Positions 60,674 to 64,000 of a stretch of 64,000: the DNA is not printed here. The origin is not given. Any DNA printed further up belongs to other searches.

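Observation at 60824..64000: Very large polytopic membrane protein fused to a NapC/NirT-type multiheme cytochrome, missing from the ORF track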

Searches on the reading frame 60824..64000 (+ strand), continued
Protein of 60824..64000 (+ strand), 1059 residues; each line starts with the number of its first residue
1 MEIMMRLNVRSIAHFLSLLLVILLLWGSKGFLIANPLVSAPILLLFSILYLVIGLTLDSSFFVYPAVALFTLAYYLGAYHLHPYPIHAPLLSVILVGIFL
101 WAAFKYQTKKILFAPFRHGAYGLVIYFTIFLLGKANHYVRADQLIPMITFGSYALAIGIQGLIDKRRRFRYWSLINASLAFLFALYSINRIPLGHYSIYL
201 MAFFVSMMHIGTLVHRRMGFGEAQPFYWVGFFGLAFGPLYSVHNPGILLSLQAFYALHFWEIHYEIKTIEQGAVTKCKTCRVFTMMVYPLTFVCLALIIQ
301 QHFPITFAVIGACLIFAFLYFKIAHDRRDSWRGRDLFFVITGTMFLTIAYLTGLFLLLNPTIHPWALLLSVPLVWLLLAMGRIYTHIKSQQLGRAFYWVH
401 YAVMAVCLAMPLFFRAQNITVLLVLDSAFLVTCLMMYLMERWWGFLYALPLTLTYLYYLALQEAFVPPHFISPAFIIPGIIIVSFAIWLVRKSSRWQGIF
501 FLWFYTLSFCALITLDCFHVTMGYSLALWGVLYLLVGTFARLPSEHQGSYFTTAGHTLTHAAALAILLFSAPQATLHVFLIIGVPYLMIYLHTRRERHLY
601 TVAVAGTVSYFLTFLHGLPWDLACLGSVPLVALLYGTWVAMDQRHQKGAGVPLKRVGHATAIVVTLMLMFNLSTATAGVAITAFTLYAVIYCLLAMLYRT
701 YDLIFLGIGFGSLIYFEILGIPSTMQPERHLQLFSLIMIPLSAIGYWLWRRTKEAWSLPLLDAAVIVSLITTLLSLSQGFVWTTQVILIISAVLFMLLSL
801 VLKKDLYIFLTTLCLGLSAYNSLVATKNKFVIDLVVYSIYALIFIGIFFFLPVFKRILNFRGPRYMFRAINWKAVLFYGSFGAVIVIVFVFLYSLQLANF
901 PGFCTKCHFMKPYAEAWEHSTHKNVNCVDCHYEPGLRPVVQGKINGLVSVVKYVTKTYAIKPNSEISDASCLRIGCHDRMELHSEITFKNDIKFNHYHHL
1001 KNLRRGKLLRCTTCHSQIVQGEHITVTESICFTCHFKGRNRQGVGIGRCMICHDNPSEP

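Call 26: search_protein_families(library=ncbifam, proteins=[P0001, P0006, L011:7172-7819:+, L011:7816-8700:+, L011:8754-10850:+, L011:10851-11340:+, L011:11345-12271:+, L011:12281-13342:+, L011:13348-14181:+], max_evalue=0.01)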
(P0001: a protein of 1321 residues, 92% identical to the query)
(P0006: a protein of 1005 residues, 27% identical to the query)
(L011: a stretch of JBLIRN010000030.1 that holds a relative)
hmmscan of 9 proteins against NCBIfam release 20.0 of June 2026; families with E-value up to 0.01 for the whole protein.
P0001 (1321 aa): 2 families
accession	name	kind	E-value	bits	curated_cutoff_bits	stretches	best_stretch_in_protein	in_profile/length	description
TIGR03153.1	cytochr_NrfH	equivalog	2.7e-12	46.9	134.2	1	881-1015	8-136/138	cytochrome c nitrite reductase small subunit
NF011606.0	PRK15032.1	equivalog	0.0049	16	455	0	882-945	30-98/390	pentaheme c-type cytochrome TorC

P0006 (1005 aa): 7 families
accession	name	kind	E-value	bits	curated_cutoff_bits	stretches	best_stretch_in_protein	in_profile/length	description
TIGR03153.1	cytochr_NrfH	equivalog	7.5e-13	48.7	134.2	1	866-1000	10-135/138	cytochrome c nitrite reductase small subunit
NF011606.0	PRK15032.1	equivalog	0.00025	20.3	455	1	862-933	24-100/390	pentaheme c-type cytochrome TorC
TIGR02162.1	torC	equivalog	0.00031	20.1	478.2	1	857-943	17-110/387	pentaheme c-type cytochrome TorC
TIGR02161.1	napC_nirT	subfamily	0.00033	20.6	310.6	1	857-915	18-83/185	periplasmic nitrate (or nitrite) reductase c-type cytochrome, NapC/NirT family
NF008659.0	PRK11659.1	equivalog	0.00062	19.5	184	0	878-914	104-142/188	cytochrome c nitrite reductase pentaheme subunit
TIGR03146.1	cyt_nit_nrfB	equivalog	0.0011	19.2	166.6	0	875-915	75-117/145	cytochrome c nitrite reductase pentaheme subunit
TIGR03508.1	decahem_SO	subfamily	0.0015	18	192.2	1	878-915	64-102/258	DmsE family decaheme c-type cytochrome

L011:7172-7819:+ (215 aa): 13 families
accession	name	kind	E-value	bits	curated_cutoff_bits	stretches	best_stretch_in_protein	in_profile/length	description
NF038018.1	qmoC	equivalog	8.7e-18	64.9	300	1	11-104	2-95/360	quinone-interacting membrane-bound oxidoreductase complex subunit QmoC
TIGR03290.1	CoB_CoM_SS_C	equivalog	1.2e-17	64.3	160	1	27-104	2-79/144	CoB--CoM heterodisulfide reductase subunit C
NF041779.1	hetero_SS_HdrC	equivalog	2.6e-12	46.7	350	1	19-104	23-107/198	ferredoxin:CoB-CoM heterodisulfide reductase subunit HdrC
NF041890.1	hdrC_Methbact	equivalog_domain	4.3e-10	39.5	270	1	16-101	18-102/192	ferredoxin:CoB-CoM heterodisulfide reductase subunit HdrC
NF008369.0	PRK11168.1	equivalog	5.3e-06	25.6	278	1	21-103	5-90/401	anaerobic glycerol-3-phosphate dehydrogenase subunit C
TIGR01945.1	rnfC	subfamily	6.2e-06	25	245.95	1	17-93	354-424/435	RnfABCDGE type electron transport complex subunit C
NF045663.1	diclust_near_Sec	equivalog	6.9e-05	21.1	530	1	24-99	304-381/759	pyridine nucleotide-disulfide oxidoreductase/dicluster-binding protein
NF042952.1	MFR_FeS_SdhB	equivalog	7.3e-05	21.9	600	1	67-108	198-239/320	8-methylmenaquinol:fumarate reductase iron-sulfur subunit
TIGR00384.1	dhsB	subfamily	0.00017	21.1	88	1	19-96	131-221/222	succinate dehydrogenase and fumarate reductase iron-sulfur protein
NF004898.0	PRK06259.1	equivalog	0.00026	19.8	385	1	24-106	131-222/488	fumarate reductase (CoM/CoB) subunit TfrB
NF008434.0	PRK11274.1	equivalog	0.0026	16.7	333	1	26-110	22-112/409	glycolate oxidase subunit GlcF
NF041837.1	rnfC_Methano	equivalog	0.0053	15.6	650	1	24-93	355-419/438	Rnf electron transport complex subunit RnfC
NF009226.0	PRK12576.1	equivalog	0.0066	15.8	344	0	25-115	152-250/317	succinate dehydrogenase/fumarate reductase iron-sulfur subunit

L011:7816-8700:+ (294 aa): 8 families
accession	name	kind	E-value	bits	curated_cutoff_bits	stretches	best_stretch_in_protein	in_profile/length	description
NF042965.1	MFR_anch_SdhE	equivalog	1e-50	172.9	500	1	2-277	2-276/282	8-methylmenaquinol:fumarate reductase membrane anchor subunit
TIGR03288.1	CoB_CoM_SS_B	equivalog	2.2e-46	158.4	345.15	1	2-275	1-279/290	CoB--CoM heterodisulfide reductase subunit B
NF041780.1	hetero_SS_HdrB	equivalog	4.3e-20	72.2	450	1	21-271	24-290/304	ferredoxin:CoB-CoM heterodisulfide reductase subunit HdrB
NF004898.0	PRK06259.1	equivalog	5e-11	41.9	385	1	2-234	263-464/488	fumarate reductase (CoM/CoB) subunit TfrB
NF045670.1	quin_L_LdhH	equivalog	3.9e-09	35.3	800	1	2-231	468-683/706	L-lactate dehydrogenase (quinone) large subunit LdhH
NF008434.0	PRK11274.1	equivalog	2.3e-05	23.5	333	1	7-235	174-390/409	glycolate oxidase subunit GlcF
NF008369.0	PRK11168.1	equivalog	0.00052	19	278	1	3-87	169-255/401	anaerobic glycerol-3-phosphate dehydrogenase subunit C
NF045663.1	diclust_near_Sec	equivalog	0.0013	16.9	530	1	2-92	421-511/759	pyridine nucleotide-disulfide oxidoreductase/dicluster-binding protein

L011:8754-10850:+ (698 aa): 130 families (the best 25 are shown)
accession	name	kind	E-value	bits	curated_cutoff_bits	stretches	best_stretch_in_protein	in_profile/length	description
NF040770.1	hetero_SS_HdrA2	exception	2.3e-238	793.2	1100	1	3-655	1-642/777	CoB-CoM heterodisulfide reductase HdrA2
NF041891.1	hdrA_Methbact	equivalog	1.1e-172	576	1300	1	3-653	2-635/762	ferredoxin:CoB-CoM heterodisulfide reductase subunit HdrA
NF041778.1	hetero_SS_HdrA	equivalog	1.1e-172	575.8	1400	1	3-659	7-656/771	ferredoxin:CoB-CoM heterodisulfide reductase subunit HdrA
TIGR02179.1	PorD_KorD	subfamily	1.3e-14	54.1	60.05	3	577-638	22-74/78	2-oxoacid:acceptor oxidoreductase, delta subunit, pyruvate/2-ketoisovalerate family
NF010590.0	PRK13984.1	equivalog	1.4e-14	53.1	946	2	580-678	50-144/611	putative oxidoreductase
TIGR01971.1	NuoI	subfamily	1.9e-13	50.1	113.05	2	579-639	41-101/121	NADH-quinone oxidoreductase, chain I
NF042909.1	FMH_DH_FwdF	exception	3.1e-13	49.5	375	2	237-321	11-83/336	tungsten-dependent formylmethanofuran dehydrogenase subunit FwdF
NF009410.0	PRK12771.1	subfamily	7.2e-11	41.3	516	1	119-179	116-177/566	NAD(P)-binding protein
NF007204.0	PRK09625.1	equivalog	2.2e-10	40.7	125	2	577-644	56-114/133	pyruvate flavodoxin oxidoreductase subunit delta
NF007202.0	PRK09623.1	equivalog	2.7e-10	40.5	166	1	573-638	44-100/105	3-methyl-2-oxobutanoate dehydrogenase subunit delta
NF040864.1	HgcB_ferredoxin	equivalog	6.8e-10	38.7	99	2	577-638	11-63/93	mercury methylation ferredoxin HgcB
TIGR02700.1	flavo_MJ0208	hypoth_equivalog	7.4e-10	38.5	251.35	1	547-637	113-195/234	dihydromethanopterin reductase (acceptor)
NF038196.1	ferrodoxin_EFR1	subfamily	1.7e-09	38.1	75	1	230-256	174-199/242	EFR1 family ferrodoxin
NF045637.1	carotdesatCrtDProt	equivalog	9e-09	34.4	580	1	144-201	2-59/485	1-hydroxycarotenoid 3,4-desaturase CrtD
NF007203.0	PRK09624.1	equivalog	1.1e-08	35.3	171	0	576-638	47-100/105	pyuvate ferredoxin oxidoreductase subunit delta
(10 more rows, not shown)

L011:10851-11340:+ (162 aa): 4 families
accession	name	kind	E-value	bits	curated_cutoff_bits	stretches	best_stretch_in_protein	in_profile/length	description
NF040770.1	hetero_SS_HdrA2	exception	4.8e-50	170.5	1100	1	6-149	630-773/777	CoB-CoM heterodisulfide reductase HdrA2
NF045873.1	F420_non_VhuD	exception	2.3e-39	134.5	215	1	24-151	2-129/132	F420-non-reducing hydrogenase iron-sulfur subunit VhuD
NF041891.1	hdrA_Methbact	equivalog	1.4e-10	40.1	1300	1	25-125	645-739/762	ferredoxin:CoB-CoM heterodisulfide reductase subunit HdrA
NF041778.1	hetero_SS_HdrA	equivalog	1.4e-05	23.1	1400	1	25-94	655-723/771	ferredoxin:CoB-CoM heterodisulfide reductase subunit HdrA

L011:11345-12271:+ (308 aa): 18 families
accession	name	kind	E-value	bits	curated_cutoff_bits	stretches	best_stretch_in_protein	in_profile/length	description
NF006808.0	PRK09326.1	equivalog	9.6e-07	28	444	0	44-113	129-195/341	F420H2 dehydrogenase subunit F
NF040616.1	F420_dehyd_FpoF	exception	5.2e-06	25.7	475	0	9-113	101-194/337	F420H2 dehydrogenase subunit FpoF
TIGR00273.1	TIGR00273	equivalog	5.5e-05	22.2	444.8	1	170-276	263-371/432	LutB/LldF family L-lactate oxidation iron-sulfur protein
NF038196.1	ferrodoxin_EFR1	subfamily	0.00016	21.8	75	1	241-263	177-199/242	EFR1 family ferrodoxin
NF045670.1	quin_L_LdhH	equivalog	0.0003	19.2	800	1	194-291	302-393/706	L-lactate dehydrogenase (quinone) large subunit LdhH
TIGR00403.1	ndhI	equivalog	0.00035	20.2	302.35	0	248-283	62-97/183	NAD(P)H-quinone oxidoreductase subunit I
NF058577.1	FdxA_fam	equivalog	0.00056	20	65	1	243-262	2-21/52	4Fe-4S ferredoxin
TIGR03315.1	Se_ygfK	equivalog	0.00056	17.5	835.3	1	69-262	775-935/1012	putative selenate reductase subunit YgfK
TIGR01945.1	rnfC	subfamily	0.00058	18.5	245.95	1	248-276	363-392/435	RnfABCDGE type electron transport complex subunit C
NF041890.1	hdrC_Methbact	equivalog_domain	0.00063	19.4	270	0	187-211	63-87/192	ferredoxin:CoB-CoM heterodisulfide reductase subunit HdrC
TIGR02910.1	sulfite_red_A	equivalog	0.0024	17.2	323.15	0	181-214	204-238/334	anaerobic sulfite reductase subunit AsrA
NF042909.1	FMH_DH_FwdF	exception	0.003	16.7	375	1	196-262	178-239/336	tungsten-dependent formylmethanofuran dehydrogenase subunit FwdF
NF006391.0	PRK08640.1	equivalog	0.003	16.5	244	1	186-277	143-239/254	succinate dehydrogenase iron-sulfur subunit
NF041837.1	rnfC_Methano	equivalog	0.0031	16.4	650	1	172-271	334-420/438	Rnf electron transport complex subunit RnfC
NF040829.1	sulfhyd_ShyB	equivalog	0.0043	16.1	690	0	189-220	220-250/334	NAD(P)-dependent hydrogenase/sulfhydrogenase 2 subunit beta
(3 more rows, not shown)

L011:12281-13342:+ (354 aa): 22 families
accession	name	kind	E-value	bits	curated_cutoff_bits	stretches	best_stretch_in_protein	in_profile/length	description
NF040833.1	sulfhyd_HydB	equivalog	8.2e-51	173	750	1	19-336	20-335/367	NADPH-dependent hydrogenase/sulfhydrogenase 1 subunit beta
NF040829.1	sulfhyd_ShyB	equivalog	9.9e-49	166.1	690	1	8-339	9-332/334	NAD(P)-dependent hydrogenase/sulfhydrogenase 2 subunit beta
TIGR02910.1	sulfite_red_A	equivalog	8.3e-41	140.3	323.15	1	3-328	3-318/334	anaerobic sulfite reductase subunit AsrA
NF038196.1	ferrodoxin_EFR1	subfamily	0.0001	22.5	75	0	292-326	164-199/242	EFR1 family ferrodoxin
NF040612.1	F420_dehyd_FpoI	exception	0.00043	20.1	180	0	296-326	28-57/135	F420H2 dehydrogenase subunit FpoI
NF045670.1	quin_L_LdhH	equivalog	0.0005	18.4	800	1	312-349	355-392/706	L-lactate dehydrogenase (quinone) large subunit LdhH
TIGR02936.1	fdxN_nitrog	equivalog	0.0007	19.7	80.55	0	302-332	12-40/91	ferredoxin III, nif-specific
NF040864.1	HgcB_ferredoxin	equivalog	0.00092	19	99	0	308-325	11-28/93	mercury methylation ferredoxin HgcB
TIGR04003.1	rSAM_BssD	equivalog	0.0012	18.1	496.45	1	299-337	43-76/314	[benzylsuccinate synthase]-activating enzyme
TIGR01945.1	rnfC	subfamily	0.0012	17.5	245.95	0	307-335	398-426/435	RnfABCDGE type electron transport complex subunit C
NF004545.0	PRK05888.3-1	equivalog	0.0013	18.4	229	0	278-326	34-81/154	NADH-quinone oxidoreductase subunit NuoI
NF058577.1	FdxA_fam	equivalog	0.002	18.3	65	0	311-326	36-51/52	4Fe-4S ferredoxin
NF004542.0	PRK05888.2-3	equivalog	0.002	17.6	248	0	294-323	67-95/203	NADH-quinone oxidoreductase subunit NuoI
NF004914.0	PRK06273.1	equivalog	0.0028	17.4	163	0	307-326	47-66/167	ferredoxin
NF041837.1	rnfC_Methano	equivalog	0.0028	16.5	650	0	311-341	397-427/438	Rnf electron transport complex subunit RnfC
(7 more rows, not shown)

L011:13348-14181:+ (277 aa): 27 families (the best 25 are shown)
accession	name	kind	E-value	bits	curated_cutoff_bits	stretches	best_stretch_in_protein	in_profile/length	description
NF006220.0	PRK08345.1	subfamily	1.5e-79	267.3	395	1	4-270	7-287/294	cytochrome-c3 hydrogenase subunit gamma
NF040830.1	sulfhyd_ShyC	equivalog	2.2e-65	220.7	600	2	5-160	4-157/288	NAD(P)-dependent hydrogenase/sulfhydrogenase 2 subunit gamma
NF040835.1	sulfhyd_HydG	equivalog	4.3e-63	213.3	650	1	11-274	21-288/292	NADPH-dependent hydrogenase/sulfhydrogenase 1 subunit gamma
TIGR02911.1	sulfite_red_B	equivalog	1.3e-58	198.2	288.6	1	3-269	1-255/261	anaerobic sulfite reductase subunit AsrB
NF000796.0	PRK00054.1-1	equivalog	1.3e-46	158.9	224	1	7-273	3-236/254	dihydroorotate dehydrogenase electron transfer subunit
NF000798.0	PRK00054.1-3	equivalog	1.3e-20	74.1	219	1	35-270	26-242/244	dihydroorotate dehydrogenase electron transfer subunit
TIGR01941.1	nqrF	equivalog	7.8e-20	71.2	295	1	74-234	236-399/405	NADH:ubiquinone reductase (Na(+)-transporting) subunit F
NF045803.1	MethMoxFADbindMmoC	equivalog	9.1e-20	70.7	500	1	27-234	126-336/343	aromatic/alkene monooxygenase hydroxylase FAD-binding subunit MmoC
NF004862.0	PRK06222.1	subfamily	4e-19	69.2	220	1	40-266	28-244/281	sulfide/dihydroorotate dehydrogenase-like FAD/NAD-binding protein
NF000799.0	PRK00054.1-4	equivalog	6.9e-19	67.9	314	1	75-268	72-254/258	dihydroorotate dehydrogenase electron transfer subunit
NF005963.0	PRK08051.1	equivalog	8.5e-19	67.8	230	1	28-222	21-213/233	NAD(P)H-flavin reductase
NF058606.1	GlBtMonoRdsGbcB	equivalog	2.6e-18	66.1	500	1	11-230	17-239/362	glycine betaine monooxygenase reductase subunit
NF040810.1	BenC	equivalog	9.6e-18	64.4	430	1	34-231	128-323/333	benzoate 1,2-dioxygenase electron transfer component BenC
NF007964.0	PRK10684.1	equivalog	1.1e-17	64.1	383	1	7-235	9-234/333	NADH oxidoreductase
NF009414.0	PRK12778.1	equivalog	3.1e-17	62.1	1103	1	25-266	15-244/752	bifunctional dihydroorotate dehydrogenase B NAD binding subunit/NADPH-dependent glutamate synthase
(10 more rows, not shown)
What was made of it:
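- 63524..63868 (+): NrfH-like tetraheme module (aa 901-1015). Heme 1 is CTKCH-F-M (63533-63553, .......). Heme 2 is CVDCH (63602-63616). Heme 3 is CLRIGCH (63734-63754, CX4CH). Heme 4 is CTTCH (63854-63868). TIGR03153 NrfH model positions 8-136 of 138, E 2.7e-12 (call 26).
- On NrfH subfamily: 46.9 bits against a cut-off of 134.2 (call 26).
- Closest known: NrfH / NapC / NirT / CymA tetraheme quinol dehydrogenases. Different: It scores far below the NrfH equivalog cut-off, 46.9 against 134.2 bits (call 26).
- CCG proteins can face quinone: the HdrB-like protein scores as well against the menaquinol-reactive CCG protein SdhE (1e-50) as against HdrB (2e-46) (call 26).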
